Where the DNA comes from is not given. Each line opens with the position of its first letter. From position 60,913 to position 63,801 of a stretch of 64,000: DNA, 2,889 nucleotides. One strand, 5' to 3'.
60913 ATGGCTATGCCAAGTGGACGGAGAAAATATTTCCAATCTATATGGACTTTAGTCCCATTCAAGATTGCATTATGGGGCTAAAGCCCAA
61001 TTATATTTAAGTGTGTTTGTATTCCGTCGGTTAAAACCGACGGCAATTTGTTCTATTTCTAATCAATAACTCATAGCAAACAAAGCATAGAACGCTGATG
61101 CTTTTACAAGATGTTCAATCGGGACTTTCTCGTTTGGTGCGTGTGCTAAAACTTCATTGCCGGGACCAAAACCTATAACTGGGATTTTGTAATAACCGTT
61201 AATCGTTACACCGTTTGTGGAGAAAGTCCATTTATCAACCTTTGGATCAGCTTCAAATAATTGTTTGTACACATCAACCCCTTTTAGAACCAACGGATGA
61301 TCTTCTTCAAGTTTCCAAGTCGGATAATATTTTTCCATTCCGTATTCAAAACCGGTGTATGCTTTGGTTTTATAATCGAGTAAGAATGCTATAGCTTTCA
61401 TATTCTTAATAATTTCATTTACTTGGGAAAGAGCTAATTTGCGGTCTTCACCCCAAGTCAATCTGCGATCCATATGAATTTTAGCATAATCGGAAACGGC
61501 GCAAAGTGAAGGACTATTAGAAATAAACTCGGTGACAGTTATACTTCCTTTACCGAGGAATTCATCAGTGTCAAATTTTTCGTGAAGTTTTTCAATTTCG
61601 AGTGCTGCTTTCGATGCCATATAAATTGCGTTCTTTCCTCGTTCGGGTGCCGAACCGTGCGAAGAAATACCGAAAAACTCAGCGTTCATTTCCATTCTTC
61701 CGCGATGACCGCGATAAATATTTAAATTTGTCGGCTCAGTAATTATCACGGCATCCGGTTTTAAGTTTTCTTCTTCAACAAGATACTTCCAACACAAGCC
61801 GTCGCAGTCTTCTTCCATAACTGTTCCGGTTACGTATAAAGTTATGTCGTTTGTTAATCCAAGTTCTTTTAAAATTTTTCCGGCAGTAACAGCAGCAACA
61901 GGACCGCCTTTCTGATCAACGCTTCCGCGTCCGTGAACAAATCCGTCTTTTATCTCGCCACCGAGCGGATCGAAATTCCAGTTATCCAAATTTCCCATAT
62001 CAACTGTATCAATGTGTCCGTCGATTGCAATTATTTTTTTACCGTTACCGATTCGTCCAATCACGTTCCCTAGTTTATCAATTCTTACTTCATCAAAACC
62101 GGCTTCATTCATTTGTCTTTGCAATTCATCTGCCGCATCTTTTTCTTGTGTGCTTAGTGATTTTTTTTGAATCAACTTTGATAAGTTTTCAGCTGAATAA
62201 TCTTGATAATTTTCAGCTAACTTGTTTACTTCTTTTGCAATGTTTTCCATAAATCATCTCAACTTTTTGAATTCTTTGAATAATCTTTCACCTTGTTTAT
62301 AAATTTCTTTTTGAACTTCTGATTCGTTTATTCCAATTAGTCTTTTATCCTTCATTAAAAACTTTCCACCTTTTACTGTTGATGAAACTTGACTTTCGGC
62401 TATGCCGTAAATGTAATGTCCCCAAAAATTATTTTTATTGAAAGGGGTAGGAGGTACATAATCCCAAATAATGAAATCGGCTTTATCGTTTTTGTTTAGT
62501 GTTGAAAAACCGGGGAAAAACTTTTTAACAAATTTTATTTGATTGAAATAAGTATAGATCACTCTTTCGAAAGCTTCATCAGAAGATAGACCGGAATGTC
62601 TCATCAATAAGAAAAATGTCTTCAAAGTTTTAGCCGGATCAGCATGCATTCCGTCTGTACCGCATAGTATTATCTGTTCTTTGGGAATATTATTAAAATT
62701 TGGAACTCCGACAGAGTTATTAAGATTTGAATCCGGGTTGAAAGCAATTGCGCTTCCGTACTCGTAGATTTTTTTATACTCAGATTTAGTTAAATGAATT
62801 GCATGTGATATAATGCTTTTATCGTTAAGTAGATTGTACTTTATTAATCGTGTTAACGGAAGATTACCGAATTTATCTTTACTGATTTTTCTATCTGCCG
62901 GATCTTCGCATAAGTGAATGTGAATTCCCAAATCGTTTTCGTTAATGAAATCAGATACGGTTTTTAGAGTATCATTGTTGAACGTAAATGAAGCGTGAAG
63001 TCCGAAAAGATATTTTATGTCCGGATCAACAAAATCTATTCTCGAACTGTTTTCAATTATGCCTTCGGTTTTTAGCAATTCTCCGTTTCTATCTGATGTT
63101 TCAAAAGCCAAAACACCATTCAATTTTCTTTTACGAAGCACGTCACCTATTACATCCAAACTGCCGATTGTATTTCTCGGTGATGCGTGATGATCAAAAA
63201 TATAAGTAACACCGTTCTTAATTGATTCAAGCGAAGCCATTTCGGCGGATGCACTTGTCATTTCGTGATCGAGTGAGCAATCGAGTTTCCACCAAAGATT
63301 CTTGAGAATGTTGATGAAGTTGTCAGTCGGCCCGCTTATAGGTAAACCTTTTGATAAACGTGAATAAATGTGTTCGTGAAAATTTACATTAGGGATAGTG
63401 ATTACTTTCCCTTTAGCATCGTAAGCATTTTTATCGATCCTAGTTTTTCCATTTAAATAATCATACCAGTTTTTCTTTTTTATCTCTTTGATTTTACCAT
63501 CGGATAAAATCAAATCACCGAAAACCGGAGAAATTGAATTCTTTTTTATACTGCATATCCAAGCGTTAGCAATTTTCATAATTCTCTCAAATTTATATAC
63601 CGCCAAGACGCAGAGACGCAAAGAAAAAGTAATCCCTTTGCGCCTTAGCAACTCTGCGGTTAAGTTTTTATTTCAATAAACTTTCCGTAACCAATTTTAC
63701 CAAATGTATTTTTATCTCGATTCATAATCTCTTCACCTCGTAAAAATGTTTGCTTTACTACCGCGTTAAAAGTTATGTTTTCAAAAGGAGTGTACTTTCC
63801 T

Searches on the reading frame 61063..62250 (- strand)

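Call 40: search_protein_families(library=pfam, proteins=[window:61063-62250:-], max_evalue=0.00001)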
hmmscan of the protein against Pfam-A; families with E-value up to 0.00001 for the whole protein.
window:61063-62250:- (395 aa): 2 families
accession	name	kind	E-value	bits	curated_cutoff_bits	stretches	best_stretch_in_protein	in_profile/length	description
PF01546.33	Peptidase_M20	-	2.6e-27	96.5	24.6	1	76-393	2-205/206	Peptidase family M20/M25/M40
PF07687.19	M20_dimer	-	4.3e-13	49.6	21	1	181-283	2-101/107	Peptidase dimerisation domain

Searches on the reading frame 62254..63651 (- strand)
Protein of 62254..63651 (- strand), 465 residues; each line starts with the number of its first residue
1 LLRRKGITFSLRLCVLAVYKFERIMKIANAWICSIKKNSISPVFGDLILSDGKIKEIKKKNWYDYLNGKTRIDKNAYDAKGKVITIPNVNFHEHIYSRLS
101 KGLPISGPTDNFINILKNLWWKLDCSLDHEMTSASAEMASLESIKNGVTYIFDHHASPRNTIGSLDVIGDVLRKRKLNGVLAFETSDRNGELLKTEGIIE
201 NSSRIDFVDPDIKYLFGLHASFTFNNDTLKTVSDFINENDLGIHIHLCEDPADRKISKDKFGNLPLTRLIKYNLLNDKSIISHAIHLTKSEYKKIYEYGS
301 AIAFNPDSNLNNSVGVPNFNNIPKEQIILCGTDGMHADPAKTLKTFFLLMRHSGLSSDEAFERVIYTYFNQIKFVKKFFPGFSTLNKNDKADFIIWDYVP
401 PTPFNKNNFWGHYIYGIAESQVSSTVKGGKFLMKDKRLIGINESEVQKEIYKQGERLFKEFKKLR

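Call 40: search_protein_families(library=pfam, proteins=[window:62254-63651:-], max_evalue=0.00001)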
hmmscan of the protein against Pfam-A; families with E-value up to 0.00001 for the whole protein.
window:62254-63651:- (465 aa): 1 family
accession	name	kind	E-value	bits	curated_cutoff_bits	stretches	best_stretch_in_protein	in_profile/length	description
PF01979.26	Amidohydro_1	-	1.9e-19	70.5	25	1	89-410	7-323/345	Amidohydrolase family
